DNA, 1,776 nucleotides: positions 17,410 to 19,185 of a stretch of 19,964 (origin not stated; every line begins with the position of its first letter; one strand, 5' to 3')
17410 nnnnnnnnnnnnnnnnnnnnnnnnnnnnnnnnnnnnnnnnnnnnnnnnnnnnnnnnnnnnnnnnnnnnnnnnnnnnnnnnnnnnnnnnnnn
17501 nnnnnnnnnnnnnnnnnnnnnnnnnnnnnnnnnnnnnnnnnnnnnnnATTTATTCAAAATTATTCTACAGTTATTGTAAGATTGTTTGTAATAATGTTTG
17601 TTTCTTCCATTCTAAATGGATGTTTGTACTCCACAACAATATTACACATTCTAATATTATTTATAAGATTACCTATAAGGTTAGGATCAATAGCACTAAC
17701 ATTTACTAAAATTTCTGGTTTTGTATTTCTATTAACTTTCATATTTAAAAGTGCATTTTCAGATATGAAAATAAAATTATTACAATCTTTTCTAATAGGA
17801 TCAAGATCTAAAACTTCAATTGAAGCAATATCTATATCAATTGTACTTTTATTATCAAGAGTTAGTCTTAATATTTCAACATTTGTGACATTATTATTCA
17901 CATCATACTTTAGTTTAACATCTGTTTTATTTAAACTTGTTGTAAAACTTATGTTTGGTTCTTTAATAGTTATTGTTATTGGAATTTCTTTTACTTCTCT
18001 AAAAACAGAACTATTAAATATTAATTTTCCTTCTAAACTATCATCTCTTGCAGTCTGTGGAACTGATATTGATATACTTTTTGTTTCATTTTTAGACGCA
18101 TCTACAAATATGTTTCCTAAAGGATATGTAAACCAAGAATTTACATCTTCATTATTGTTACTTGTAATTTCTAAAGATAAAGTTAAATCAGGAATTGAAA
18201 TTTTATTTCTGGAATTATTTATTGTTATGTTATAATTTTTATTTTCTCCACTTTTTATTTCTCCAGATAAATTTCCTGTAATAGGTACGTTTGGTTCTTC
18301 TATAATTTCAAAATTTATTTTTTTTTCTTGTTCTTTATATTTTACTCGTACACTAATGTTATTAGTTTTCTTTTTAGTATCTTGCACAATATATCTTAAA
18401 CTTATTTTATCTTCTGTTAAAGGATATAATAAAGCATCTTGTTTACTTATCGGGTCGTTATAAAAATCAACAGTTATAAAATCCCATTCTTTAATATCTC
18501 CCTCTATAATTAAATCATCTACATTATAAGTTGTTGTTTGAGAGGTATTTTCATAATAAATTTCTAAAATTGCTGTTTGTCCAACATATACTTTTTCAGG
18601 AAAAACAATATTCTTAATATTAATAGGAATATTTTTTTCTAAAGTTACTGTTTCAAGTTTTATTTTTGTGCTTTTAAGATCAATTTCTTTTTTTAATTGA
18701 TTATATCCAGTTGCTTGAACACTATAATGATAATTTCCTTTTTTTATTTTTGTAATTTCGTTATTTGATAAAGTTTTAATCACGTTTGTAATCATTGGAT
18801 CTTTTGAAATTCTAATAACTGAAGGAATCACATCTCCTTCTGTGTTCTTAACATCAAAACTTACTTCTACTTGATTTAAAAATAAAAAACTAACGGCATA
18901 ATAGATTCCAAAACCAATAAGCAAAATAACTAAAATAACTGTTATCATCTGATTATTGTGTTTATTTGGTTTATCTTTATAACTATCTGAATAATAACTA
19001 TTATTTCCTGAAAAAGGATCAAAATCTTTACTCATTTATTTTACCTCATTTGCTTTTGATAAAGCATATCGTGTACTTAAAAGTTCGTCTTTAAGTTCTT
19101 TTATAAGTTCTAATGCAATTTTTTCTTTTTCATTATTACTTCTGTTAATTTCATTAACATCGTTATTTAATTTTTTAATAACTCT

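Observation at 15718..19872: Translationally coupled module: cytoplasmic coiled-coil, bitopic beta-sandwich protein and giant Asn-rich anchored protein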

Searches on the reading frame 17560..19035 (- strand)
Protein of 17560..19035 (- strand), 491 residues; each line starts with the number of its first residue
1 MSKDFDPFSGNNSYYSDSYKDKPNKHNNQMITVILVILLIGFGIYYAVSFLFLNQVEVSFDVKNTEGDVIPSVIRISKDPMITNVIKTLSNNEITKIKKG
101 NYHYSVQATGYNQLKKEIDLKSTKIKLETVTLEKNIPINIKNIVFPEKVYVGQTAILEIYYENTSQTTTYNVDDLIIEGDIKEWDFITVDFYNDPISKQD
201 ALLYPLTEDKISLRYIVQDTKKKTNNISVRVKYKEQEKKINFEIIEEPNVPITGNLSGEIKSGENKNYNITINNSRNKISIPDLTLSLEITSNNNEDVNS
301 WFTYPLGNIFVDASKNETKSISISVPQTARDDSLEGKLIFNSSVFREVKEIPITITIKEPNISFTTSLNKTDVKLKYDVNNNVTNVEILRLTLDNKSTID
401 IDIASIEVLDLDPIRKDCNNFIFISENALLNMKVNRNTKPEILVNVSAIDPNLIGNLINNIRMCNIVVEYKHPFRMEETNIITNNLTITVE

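Call 5: search_protein_families(library=pfam, proteins=[window:17560-19035:-], max_evalue=0.1)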
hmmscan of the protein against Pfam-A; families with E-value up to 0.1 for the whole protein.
window:17560-19035:- (491 aa): 1 family
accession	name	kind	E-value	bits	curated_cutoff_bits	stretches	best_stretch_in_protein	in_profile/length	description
PF08787.18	Alginate_lyase2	-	0.057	13.6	29.7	1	221-318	111-211/225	Alginate lyase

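Call 9: find_encoding_contigs(protein=window:17560-19035:-, flank=10000, max_places=6)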
Protein window:17560-19035:- (491 aa): no gene with exactly this product is on record in the collection.

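Call 10: search_protein_families(library=ncbifam, proteins=[window:17560-19035:-], max_evalue=0.1)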
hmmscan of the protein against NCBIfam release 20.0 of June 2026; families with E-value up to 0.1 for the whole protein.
window:17560-19035:- (491 aa): 1 family
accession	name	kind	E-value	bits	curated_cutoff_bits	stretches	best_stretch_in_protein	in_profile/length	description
NF002383.0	PRK01392.1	subfamily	0.076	12.5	158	0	82-138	62-116/185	citrate lyase holo-ACP synthase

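Call 11: find_homologous_proteins(query=window:17560-19035:-, max_evalue=0.001)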
Query window:17560-19035:- (491 aa): 18 proteins with E <= 0.001 among 8000 candidates.
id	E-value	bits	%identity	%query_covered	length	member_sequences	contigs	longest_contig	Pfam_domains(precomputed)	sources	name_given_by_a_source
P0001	0.0e+0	1045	100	100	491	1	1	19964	-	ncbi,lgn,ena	-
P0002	1.1e-187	643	61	100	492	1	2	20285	-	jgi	jgi:hypothetical protein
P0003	6.8e-183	627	58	100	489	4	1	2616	-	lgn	-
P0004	7.4e-182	624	61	100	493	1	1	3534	-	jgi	-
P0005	1.6e-178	613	59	100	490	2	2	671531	-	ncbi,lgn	-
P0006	1.4e-176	606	61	100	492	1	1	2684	-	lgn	-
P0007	2.3e-175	602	56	100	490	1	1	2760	-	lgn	-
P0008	1.4e-168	580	57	100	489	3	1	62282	-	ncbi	-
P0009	1.8e-157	543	53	100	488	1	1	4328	-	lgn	-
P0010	1.4e-152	527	50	100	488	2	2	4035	-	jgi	jgi:hypothetical protein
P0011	2.4e-150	520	52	100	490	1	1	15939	-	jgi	-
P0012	6.7e-141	489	49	95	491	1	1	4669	-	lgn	-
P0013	3.3e-134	467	49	98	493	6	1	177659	-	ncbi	-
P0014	4.8e-131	456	49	98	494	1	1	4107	-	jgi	jgi:hypothetical protein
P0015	8.9e-120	419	60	70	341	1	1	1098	-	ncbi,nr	ncbi:hypothetical protein EOM09_08630, partial [bacterium]|nr:hypothetical protein [bacterium]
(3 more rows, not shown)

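Call 12: find_encoding_contigs(protein=P0005, flank=10000, max_places=3)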
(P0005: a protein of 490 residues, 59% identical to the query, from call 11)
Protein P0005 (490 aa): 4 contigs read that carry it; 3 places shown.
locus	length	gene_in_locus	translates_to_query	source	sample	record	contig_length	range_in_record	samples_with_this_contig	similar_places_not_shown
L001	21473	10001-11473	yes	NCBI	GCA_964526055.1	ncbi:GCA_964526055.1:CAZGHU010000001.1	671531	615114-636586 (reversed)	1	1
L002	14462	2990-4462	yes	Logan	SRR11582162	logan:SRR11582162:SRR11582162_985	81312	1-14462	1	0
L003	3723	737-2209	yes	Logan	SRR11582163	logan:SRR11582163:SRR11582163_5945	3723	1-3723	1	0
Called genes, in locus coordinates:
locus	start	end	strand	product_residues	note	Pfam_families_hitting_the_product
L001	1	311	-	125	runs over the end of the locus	-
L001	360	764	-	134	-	PF22198:GKRP_SIS_2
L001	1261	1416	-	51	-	-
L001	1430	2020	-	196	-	-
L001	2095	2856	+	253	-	PF01798:Nop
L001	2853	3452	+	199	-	PF01269:Fibrillarin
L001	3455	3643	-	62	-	PF20095:DUF6485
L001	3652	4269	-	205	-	PF00160:Pro_isomerase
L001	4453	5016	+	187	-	PF00578:AhpC-TSA, PF08534:Redoxin, PF10417:1-cysPrx_C (weak)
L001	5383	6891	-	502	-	PF00587:tRNA-synt_2b, PF03129:HGTP_anticodon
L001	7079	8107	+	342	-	PF22023:Pus10_THUMP_arc (faint), PF21238:Pus10_C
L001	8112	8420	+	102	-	PF03819:MazG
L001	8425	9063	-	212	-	PF22175:Ogg-HhH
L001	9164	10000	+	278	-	-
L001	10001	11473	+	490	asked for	-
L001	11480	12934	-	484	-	PF01943:Polysacc_synt, PF13440:Polysacc_synt_3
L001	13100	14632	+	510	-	-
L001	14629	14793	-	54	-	PF03911:Sec61_beta (weak)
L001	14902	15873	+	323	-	-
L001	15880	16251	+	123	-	-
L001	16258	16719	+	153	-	-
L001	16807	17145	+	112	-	-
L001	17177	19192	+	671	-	PF00437:T2SSE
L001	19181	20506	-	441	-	-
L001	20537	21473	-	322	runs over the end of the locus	-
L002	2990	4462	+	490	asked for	-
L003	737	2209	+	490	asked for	-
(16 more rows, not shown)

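Call 13: find_encoding_contigs(protein=P0013, flank=10000, max_places=3)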
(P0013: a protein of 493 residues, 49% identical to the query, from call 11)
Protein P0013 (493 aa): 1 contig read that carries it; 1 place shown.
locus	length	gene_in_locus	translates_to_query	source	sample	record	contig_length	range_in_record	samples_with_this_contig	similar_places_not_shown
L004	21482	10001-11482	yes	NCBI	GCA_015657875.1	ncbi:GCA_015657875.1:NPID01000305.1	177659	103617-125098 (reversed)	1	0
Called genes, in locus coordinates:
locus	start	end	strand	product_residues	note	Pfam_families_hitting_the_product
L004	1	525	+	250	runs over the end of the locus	PF01798:Nop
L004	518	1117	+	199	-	PF01269:Fibrillarin, PF01728:FtsJ (weak), PF13847:Methyltransf_31 (weak)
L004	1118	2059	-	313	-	PF01699:Na_Ca_ex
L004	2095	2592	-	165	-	PF00160:Pro_isomerase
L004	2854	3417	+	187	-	PF00578:AhpC-TSA, PF08534:Redoxin, PF10417:1-cysPrx_C (weak)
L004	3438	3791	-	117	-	PF25937:DUF7980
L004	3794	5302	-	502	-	PF00587:tRNA-synt_2b, PF03129:HGTP_anticodon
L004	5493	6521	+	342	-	PF21238:Pus10_C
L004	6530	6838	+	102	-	PF03819:MazG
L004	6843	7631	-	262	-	PF00215:OMPdecase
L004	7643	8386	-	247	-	PF01145:Band_7, PF13421:Band_7_1 (weak)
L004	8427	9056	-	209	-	PF22175:Ogg-HhH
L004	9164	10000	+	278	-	-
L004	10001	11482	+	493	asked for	-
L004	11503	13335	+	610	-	-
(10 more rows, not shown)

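Call 24: predict_structure(alignment_id=A1)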
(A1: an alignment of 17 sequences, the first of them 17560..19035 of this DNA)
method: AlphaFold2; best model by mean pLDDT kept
length: 491 residues; sequences in the alignment: 17
mean_pLDDT: 86.8   pTM: 0.52
mean pLDDT of the five models: 86.8, 85.6, 85.1, 84.8, 84.5
residues with pLDDT >= 90: 310; 70-90: 140; 50-70: 18; < 50: 23
segments of 3 or more residues with pLDDT < 50: 3-5, 8-27
pLDDT, mean of each block of 10 residues (from residue 1): 46 33 41 74 67 79 93 93 91 89 93 92 83 93 92 91 95 94 93 88 94 93 92 94 85 92 93 87 91 91 91 91 92 94 86 94 93 92 93 92 91 86 83 90 92 85 93 88 93 90
secondary structure, 60 per line:
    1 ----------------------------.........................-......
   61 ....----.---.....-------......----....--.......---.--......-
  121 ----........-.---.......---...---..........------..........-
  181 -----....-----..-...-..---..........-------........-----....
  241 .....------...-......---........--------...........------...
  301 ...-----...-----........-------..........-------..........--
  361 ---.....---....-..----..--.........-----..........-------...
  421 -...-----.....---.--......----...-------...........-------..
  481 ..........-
elements in order: H29-53 E55-64 E73-77 E85-90 E95-98 E101-107 E114-119 E125-132 E138-144 E148-150 E154-163 E175-179 E186-189 E207-216 E224-231 E237-245 E252-254 E256-261 E265-272 E281-291 H298-301 E309-311 E317-324 E332-341 E349-358 E364-368 E372-375 E387-395 E401-410 E422-424 E441-446 E461-471 E479-490

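Call 31: fold_search(model_id=the predicted structure, library=pdb)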
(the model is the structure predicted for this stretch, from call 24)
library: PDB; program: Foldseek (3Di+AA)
matches with E <= 10: 1966; with E <= 0.001: 711
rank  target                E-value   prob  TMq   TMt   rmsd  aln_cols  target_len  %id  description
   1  7sqc_F1               2.7e-12  1.00  0.29  0.29  13.4       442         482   10  Ciliary C1 central pair apparatus isolated from Chlamydomonas reinhardtii (released 2022-04-13)
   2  7sqc_T1               3.0e-12  1.00  0.25  0.23  16.4       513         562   10  Ciliary C1 central pair apparatus isolated from Chlamydomonas reinhardtii (released 2022-04-13)
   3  9ijj_4I               3.0e-12  1.00  0.20  0.05  21.7       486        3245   11  In situ structure of the central apparatus in mouse sperm axoneme. (released 2025-06-04)
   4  7som_D                4.4e-12  1.00  0.22  0.09  23.2       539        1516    9  Ciliary C2 central pair apparatus isolated from Chlamydomonas reinhardtii (released 2022-04-13)
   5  9ijj_E                4.7e-12  1.00  0.22  0.22  17.7       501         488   12  In situ structure of the central apparatus in mouse sperm axoneme. (released 2025-06-04)
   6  9ijj_h                1.0e-11  1.00  0.32  0.14  14.0       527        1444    8  In situ structure of the central apparatus in mouse sperm axoneme. (released 2025-06-04)
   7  7sqc_2A               1.2e-11  1.00  0.30  0.22  15.4       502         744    9  Ciliary C1 central pair apparatus isolated from Chlamydomonas reinhardtii (released 2022-04-13)
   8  7sqc_2B               2.1e-11  1.00  0.31  0.22  15.1       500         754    8  Ciliary C1 central pair apparatus isolated from Chlamydomonas reinhardtii (released 2022-04-13)
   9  7sqc_F0               3.7e-11  1.00  0.29  0.40  10.5       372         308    9  Ciliary C1 central pair apparatus isolated from Chlamydomonas reinhardtii (released 2022-04-13)
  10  7sqc_T0               5.8e-11  1.00  0.26  0.24  15.5       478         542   10  Ciliary C1 central pair apparatus isolated from Chlamydomonas reinhardtii (released 2022-04-13)
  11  9ijj_4H               2.3e-10  1.00  0.28  0.06  17.0       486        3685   11  In situ structure of the central apparatus in mouse sperm axoneme. (released 2025-06-04)
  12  9ijj_4G               2.4e-10  1.00  0.24  0.05  17.2       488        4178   12  In situ structure of the central apparatus in mouse sperm axoneme. (released 2025-06-04)
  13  7sqc_T2               2.7e-10  1.00  0.24  0.22  16.4       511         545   10  Ciliary C1 central pair apparatus isolated from Chlamydomonas reinhardtii (released 2022-04-13)
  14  3b43                  5.1e-10  1.00  0.27  0.24  17.7       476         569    9  I-band fragment I65-I70 from titin (released 2008-01-22)
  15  3f85                  5.1e-10  1.00  0.23  0.24  15.1       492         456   10  Structure of fusion complex of homo trimeric major pilin subunits CfaB of CFA/I fimbirae from ETEC E. coli (released 2009-08-11)
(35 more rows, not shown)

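Call 32: search_protein_representatives(alignment_id=A1)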
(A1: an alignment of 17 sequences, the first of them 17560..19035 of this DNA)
Query: 17 sequences, 491 profile positions. Proteins with E-value up to 0.001 (for the whole library): 161; up to 1e-10: 118; up to 1e-30: 31. The best 150 are listed.
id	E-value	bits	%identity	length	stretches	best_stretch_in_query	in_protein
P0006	1.9e-208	709.4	-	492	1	1-491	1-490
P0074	6.8e-180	615.2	-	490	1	1-491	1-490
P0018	5.0e-159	546.4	-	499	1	3-491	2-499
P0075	1.3e-157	541.8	-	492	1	3-491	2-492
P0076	9.8e-139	479.5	-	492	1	1-491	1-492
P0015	4.6e-138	477.3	-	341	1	1-342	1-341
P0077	5.2e-138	477.1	-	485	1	1-491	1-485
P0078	6.8e-135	466.8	-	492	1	1-490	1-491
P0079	2.0e-120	419.1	-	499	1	1-491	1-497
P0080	6.5e-115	400.9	-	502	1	1-491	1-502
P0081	7.2e-106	371.1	-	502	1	3-490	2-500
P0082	3.4e-89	316.1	-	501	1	4-483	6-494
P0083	2.0e-82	293.8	-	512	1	3-490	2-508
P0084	9.9e-82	291.5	-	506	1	3-489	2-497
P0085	1.4e-80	287.7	-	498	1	4-491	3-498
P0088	1.1e-36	143.0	-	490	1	7-476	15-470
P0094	1.7e-33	132.4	-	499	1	4-480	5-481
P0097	3.3e-32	128.1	-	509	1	3-489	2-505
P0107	3.7e-29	118.1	-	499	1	4-488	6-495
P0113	2.3e-26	108.8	-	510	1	24-477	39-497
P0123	3.8e-24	101.5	-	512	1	5-490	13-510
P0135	5.6e-22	94.4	-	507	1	28-480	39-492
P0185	4.4e-11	58.4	-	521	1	4-490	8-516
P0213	3.1e-06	42.5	-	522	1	17-490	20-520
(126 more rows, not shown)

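Call 33: find_encoding_contigs(protein=P0088, flank=10000, max_places=2)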
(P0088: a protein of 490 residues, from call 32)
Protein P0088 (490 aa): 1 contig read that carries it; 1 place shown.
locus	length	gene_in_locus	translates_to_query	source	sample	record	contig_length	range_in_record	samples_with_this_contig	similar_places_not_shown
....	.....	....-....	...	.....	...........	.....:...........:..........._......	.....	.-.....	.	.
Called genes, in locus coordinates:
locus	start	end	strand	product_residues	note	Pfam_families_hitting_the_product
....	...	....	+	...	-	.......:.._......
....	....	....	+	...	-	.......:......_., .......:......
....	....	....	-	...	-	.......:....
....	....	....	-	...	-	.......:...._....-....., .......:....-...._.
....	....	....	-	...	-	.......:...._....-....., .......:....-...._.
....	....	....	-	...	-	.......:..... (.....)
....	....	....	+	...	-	-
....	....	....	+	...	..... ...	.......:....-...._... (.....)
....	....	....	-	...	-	-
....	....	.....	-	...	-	?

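Call 36: find_encoding_contigs(protein=P0185, flank=10000, max_places=2)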
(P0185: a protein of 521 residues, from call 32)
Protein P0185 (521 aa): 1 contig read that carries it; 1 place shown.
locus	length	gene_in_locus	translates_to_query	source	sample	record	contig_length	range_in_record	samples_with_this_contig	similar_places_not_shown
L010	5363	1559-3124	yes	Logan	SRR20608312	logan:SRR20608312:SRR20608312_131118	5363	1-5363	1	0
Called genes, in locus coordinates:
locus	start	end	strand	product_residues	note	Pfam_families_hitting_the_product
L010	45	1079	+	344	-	-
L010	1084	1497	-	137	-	-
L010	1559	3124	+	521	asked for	-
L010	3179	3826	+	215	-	-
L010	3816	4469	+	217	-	-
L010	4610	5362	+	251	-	?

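Call 37: find_encoding_contigs(protein=P0097, flank=10000, max_places=2)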
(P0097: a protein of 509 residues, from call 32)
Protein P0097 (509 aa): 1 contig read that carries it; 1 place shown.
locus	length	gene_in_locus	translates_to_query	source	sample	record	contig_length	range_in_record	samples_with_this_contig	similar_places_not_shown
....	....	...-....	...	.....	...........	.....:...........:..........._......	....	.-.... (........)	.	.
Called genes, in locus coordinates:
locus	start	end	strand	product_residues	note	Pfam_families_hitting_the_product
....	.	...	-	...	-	?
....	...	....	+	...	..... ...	-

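Call 44: list_cluster_members(proteins=[P0097, P0088, P0094, P0107, P0113, P0123, P0135, P0185, P0213, P0083])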
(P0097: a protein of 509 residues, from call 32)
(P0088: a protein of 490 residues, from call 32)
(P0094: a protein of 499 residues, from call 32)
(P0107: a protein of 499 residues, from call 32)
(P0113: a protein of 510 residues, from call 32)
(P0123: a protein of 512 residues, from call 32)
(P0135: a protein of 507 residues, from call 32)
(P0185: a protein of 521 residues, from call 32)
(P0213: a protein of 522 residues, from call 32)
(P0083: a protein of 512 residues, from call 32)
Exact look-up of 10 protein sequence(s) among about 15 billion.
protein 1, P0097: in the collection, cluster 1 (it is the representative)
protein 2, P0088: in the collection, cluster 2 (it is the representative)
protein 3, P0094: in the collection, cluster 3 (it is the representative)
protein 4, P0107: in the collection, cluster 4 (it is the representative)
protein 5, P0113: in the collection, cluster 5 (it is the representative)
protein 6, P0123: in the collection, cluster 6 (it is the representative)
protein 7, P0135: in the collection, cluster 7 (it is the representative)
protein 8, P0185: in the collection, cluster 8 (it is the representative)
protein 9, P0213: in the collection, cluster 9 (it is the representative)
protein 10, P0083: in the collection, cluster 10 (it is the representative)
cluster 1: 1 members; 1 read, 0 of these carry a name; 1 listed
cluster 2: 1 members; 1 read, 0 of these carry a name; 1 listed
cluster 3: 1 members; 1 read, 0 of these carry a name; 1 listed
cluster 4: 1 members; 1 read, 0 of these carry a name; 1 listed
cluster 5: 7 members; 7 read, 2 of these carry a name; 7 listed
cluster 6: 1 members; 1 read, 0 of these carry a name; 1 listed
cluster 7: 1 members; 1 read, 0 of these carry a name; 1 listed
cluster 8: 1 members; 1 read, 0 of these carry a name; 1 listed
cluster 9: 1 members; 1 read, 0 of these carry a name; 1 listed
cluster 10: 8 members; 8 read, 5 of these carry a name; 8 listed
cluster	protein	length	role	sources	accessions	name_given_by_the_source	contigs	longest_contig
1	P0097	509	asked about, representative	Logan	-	-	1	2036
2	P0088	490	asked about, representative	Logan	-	-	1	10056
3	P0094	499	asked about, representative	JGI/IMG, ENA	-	-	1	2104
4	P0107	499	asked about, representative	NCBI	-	-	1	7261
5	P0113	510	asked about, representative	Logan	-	-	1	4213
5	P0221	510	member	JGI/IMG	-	hypothetical protein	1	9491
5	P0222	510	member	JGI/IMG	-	hypothetical protein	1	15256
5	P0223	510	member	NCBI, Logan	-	-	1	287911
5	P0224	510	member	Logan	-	-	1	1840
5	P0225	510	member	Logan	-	-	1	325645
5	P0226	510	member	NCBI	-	-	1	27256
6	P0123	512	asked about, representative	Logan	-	-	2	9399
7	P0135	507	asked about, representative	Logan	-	-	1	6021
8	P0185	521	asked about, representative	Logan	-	-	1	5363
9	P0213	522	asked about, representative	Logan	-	-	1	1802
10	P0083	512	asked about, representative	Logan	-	-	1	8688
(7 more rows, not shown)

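Call 45: find_encoding_contigs(protein=P0223, flank=10000, max_places=2)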
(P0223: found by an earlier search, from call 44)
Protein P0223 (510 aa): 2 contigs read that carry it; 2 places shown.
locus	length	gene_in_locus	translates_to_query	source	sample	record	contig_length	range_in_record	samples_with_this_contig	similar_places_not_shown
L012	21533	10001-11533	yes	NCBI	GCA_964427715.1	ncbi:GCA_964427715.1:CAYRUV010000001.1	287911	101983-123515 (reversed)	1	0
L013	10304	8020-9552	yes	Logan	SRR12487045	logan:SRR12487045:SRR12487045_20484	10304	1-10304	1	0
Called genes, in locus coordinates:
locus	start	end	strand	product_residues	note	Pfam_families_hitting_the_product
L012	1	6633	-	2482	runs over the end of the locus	PF24025:Ig_DR_A0283-like (faint), PF17210:SdrD_B (faint), PF17802:SpaA (faint), PF22904:NOMO1-like_2nd (faint), PF13620:CarboxypepD_reg (weak)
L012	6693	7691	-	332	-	PF07521:RMMBL (weak)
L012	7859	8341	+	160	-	-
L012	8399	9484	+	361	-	-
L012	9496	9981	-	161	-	-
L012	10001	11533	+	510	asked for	-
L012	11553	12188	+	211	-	-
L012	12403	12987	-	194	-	-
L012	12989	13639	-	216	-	PF01269:Fibrillarin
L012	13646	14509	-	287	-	PF01798:Nop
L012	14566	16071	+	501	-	PF00587:tRNA-synt_2b, PF03129:HGTP_anticodon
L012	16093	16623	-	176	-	-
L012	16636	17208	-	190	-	-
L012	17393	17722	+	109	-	-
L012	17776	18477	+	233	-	PF01381:HTH_3, PF12844:HTH_19 (weak), PF13560:HTH_31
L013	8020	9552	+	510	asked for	-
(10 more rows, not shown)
